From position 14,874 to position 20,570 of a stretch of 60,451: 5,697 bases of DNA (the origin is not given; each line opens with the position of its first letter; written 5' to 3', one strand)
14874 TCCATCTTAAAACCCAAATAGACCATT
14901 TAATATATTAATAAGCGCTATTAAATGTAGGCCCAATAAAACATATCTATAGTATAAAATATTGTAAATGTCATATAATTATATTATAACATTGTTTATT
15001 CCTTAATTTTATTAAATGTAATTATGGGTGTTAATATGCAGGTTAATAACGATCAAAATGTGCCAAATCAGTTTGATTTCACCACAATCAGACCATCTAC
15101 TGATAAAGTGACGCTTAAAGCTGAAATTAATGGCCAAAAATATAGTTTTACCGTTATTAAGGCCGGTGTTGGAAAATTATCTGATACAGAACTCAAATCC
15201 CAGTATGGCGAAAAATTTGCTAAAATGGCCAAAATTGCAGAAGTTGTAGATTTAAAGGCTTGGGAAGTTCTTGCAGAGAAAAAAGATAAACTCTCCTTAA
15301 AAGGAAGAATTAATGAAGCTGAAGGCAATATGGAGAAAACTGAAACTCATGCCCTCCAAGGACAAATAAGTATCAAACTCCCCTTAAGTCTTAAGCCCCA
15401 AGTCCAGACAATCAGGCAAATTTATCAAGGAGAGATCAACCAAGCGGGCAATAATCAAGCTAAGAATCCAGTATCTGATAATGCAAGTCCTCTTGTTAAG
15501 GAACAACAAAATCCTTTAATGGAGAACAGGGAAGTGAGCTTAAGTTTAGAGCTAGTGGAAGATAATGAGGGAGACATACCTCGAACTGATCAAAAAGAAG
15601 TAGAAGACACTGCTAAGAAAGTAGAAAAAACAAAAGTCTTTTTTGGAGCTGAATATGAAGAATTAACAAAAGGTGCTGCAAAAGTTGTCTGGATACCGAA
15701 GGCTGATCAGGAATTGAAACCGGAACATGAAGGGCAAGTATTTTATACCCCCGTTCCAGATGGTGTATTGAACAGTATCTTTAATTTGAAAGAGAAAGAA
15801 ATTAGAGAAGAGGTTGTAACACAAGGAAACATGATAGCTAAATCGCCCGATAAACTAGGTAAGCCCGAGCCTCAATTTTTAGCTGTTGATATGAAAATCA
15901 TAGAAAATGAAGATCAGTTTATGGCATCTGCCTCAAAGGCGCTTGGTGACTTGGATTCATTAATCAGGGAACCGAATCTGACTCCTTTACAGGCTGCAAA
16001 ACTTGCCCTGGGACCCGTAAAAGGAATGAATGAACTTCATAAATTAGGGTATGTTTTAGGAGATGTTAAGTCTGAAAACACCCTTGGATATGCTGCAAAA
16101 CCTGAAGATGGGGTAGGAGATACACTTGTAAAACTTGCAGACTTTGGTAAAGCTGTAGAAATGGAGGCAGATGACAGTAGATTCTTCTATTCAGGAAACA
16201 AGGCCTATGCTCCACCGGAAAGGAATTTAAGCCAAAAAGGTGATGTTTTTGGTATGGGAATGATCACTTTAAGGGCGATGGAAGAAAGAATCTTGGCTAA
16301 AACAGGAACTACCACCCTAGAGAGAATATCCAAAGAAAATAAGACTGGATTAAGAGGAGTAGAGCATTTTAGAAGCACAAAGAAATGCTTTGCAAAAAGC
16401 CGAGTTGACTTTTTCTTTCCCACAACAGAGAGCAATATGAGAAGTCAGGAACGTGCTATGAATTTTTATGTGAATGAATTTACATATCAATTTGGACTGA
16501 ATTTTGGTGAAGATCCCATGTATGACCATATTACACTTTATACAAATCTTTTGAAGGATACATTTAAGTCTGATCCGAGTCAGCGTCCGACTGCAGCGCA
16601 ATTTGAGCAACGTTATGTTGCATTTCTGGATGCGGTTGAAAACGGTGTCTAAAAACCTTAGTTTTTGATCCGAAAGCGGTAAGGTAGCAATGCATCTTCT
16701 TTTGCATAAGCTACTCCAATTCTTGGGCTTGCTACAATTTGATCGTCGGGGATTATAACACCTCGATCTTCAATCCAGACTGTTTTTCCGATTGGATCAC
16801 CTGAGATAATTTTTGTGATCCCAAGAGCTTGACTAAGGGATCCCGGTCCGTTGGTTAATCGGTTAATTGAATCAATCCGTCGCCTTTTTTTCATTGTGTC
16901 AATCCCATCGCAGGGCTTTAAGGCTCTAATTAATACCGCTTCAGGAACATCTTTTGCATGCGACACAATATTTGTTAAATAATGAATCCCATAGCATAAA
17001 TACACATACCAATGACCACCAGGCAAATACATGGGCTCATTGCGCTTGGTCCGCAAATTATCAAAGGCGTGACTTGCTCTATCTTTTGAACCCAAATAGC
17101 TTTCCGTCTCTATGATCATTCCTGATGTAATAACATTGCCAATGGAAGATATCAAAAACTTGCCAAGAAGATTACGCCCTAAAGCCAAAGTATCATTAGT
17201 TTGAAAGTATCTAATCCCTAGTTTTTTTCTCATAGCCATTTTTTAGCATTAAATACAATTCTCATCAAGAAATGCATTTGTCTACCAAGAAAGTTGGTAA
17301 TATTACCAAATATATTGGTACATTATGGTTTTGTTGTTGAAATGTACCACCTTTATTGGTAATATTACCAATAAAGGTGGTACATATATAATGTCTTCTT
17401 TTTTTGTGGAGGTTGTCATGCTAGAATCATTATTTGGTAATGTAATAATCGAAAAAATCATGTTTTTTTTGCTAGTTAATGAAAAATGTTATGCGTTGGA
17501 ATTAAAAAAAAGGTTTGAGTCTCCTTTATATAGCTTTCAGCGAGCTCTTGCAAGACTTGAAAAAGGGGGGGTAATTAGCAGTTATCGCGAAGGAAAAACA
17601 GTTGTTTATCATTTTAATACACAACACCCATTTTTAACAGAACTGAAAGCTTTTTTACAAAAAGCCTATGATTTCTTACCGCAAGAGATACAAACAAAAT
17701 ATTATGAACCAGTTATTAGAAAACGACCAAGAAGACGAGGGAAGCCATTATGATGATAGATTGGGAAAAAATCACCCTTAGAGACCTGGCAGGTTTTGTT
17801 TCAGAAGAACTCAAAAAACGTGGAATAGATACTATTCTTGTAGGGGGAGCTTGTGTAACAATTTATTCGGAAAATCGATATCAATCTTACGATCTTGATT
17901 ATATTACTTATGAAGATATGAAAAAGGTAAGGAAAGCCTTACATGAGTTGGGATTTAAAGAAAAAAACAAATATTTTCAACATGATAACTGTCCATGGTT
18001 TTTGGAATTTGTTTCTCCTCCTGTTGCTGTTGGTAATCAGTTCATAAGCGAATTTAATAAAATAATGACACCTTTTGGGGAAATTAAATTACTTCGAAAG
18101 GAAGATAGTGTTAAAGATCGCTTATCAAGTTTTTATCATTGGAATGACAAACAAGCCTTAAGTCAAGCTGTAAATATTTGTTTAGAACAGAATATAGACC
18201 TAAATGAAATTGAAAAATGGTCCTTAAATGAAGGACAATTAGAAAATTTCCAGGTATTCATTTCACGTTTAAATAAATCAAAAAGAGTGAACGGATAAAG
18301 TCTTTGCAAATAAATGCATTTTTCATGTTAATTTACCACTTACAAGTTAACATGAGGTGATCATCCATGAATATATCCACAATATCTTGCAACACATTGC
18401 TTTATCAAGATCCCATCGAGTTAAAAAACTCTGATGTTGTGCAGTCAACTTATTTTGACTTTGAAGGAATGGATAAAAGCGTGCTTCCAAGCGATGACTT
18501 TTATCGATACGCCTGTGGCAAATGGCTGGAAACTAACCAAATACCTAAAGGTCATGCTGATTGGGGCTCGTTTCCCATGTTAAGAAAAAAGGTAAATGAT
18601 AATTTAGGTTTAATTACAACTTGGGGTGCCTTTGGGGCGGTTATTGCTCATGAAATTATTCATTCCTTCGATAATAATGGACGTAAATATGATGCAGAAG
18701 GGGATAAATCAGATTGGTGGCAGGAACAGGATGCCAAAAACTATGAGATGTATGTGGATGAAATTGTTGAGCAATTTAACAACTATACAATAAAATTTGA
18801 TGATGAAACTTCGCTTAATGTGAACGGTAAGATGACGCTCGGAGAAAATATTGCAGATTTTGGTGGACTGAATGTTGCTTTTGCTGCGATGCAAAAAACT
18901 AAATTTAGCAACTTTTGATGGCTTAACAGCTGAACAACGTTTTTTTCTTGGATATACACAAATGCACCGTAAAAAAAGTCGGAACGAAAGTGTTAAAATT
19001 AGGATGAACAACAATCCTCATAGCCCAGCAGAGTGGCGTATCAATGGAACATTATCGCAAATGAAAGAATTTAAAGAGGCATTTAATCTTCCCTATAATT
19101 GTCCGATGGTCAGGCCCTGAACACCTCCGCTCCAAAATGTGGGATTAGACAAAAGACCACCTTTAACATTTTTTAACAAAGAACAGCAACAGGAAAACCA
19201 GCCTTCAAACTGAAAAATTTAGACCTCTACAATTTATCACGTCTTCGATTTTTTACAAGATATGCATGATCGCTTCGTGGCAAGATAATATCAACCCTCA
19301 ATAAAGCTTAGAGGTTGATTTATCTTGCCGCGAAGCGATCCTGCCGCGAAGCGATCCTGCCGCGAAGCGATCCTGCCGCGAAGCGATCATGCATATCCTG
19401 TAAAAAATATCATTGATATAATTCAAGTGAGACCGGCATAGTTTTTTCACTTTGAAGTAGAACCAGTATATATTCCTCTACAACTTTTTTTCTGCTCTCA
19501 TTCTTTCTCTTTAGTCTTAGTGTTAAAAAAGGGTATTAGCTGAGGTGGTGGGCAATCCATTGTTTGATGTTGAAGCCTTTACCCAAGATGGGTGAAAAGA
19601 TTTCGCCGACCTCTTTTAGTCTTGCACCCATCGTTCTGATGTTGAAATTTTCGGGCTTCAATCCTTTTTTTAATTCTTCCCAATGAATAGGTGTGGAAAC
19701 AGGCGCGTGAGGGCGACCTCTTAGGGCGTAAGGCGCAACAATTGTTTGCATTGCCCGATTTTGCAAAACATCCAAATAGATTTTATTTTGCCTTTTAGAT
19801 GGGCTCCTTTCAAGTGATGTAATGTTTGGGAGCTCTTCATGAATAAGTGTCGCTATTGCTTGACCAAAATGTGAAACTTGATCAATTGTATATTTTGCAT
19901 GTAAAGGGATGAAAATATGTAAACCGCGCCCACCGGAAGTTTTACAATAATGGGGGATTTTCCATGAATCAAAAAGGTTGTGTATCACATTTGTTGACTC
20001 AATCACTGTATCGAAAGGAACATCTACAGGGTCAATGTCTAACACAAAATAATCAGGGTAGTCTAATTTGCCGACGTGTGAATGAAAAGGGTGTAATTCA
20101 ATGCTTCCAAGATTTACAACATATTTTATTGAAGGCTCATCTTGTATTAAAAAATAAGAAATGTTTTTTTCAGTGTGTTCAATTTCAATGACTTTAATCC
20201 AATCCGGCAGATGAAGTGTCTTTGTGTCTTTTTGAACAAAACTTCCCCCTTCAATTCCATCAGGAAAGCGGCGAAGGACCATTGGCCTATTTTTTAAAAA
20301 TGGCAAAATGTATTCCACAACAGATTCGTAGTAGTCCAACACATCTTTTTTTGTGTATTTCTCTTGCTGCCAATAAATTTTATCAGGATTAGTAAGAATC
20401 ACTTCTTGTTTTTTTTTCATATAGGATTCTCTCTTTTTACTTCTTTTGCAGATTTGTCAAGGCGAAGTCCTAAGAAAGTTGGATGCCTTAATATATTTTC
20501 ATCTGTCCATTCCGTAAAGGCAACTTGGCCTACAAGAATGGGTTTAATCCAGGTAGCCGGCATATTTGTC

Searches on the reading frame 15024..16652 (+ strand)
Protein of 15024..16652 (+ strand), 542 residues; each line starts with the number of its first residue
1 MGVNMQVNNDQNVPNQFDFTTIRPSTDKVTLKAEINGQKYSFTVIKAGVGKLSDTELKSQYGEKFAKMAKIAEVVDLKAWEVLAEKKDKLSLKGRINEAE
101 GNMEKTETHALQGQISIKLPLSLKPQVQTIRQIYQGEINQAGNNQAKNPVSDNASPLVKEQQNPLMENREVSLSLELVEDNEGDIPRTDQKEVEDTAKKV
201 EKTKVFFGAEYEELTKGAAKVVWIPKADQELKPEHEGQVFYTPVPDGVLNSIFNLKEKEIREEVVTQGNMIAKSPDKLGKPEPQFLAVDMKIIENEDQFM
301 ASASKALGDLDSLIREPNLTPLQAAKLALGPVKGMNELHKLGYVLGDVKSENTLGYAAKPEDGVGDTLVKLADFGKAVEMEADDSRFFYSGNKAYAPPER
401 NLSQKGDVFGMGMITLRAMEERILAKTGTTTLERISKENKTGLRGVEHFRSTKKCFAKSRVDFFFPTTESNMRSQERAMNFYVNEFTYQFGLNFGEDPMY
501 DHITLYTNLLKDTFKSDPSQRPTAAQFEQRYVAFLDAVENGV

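Call 21: search_protein_families(library=ncbifam, proteins=[window:15024-16652:+], max_evalue=0.00001)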
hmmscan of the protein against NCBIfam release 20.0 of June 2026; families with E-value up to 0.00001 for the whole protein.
window:15024-16652:+ (542 aa): 0 families

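Call 23: search_protein_families(library=pfam, proteins=[window:15024-16652:+], max_evalue=0.001)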
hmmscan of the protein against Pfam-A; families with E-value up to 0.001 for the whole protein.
window:15024-16652:+ (542 aa): 2 families
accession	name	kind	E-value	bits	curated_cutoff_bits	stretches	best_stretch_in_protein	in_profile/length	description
PF00069.31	Pkinase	-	9.2e-13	48.6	31.7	1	308-528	83-258/263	Protein kinase domain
PF07714.23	PK_Tyr_Ser-Thr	-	0.00086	19.1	23.1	0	295-387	73-159/258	Protein tyrosine and serine/threonine kinase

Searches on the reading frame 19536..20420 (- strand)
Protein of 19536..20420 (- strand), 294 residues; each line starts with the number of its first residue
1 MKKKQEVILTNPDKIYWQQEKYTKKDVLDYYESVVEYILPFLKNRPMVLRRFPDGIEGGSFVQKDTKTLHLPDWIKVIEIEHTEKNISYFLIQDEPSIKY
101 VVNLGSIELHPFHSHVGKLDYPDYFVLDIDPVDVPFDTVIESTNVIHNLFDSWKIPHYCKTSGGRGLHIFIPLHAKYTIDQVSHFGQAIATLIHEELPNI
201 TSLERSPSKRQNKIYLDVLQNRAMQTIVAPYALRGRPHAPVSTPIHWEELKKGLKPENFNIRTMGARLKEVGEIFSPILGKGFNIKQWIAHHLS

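Call 35: search_protein_families(library=ncbifam, proteins=[window:19536-20420:-], max_evalue=1e-10)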
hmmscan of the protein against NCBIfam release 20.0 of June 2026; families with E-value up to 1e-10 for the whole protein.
window:19536-20420:- (294 aa): 5 families
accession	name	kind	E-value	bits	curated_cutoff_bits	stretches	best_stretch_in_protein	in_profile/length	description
TIGR02776.1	NHEJ_ligase_prk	equivalog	4.6e-77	260.2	373.2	1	3-275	313-582/587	DNA ligase D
TIGR02778.1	ligD_pol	equivalog_domain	2e-71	240.6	214.7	1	7-252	1-245/245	non-homologous end-joining DNA ligase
NF004628.0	PRK05972.1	subfamily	3e-71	240.7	895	1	3-272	578-845/870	ATP-dependent DNA ligase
NF007211.0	PRK09633.1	equivalog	2.6e-62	211.1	774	1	5-276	321-588/610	DNA ligase D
NF007210.0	PRK09632.1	equivalog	4.4e-51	174.1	989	1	3-253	11-267/781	ATP-dependent DNA ligase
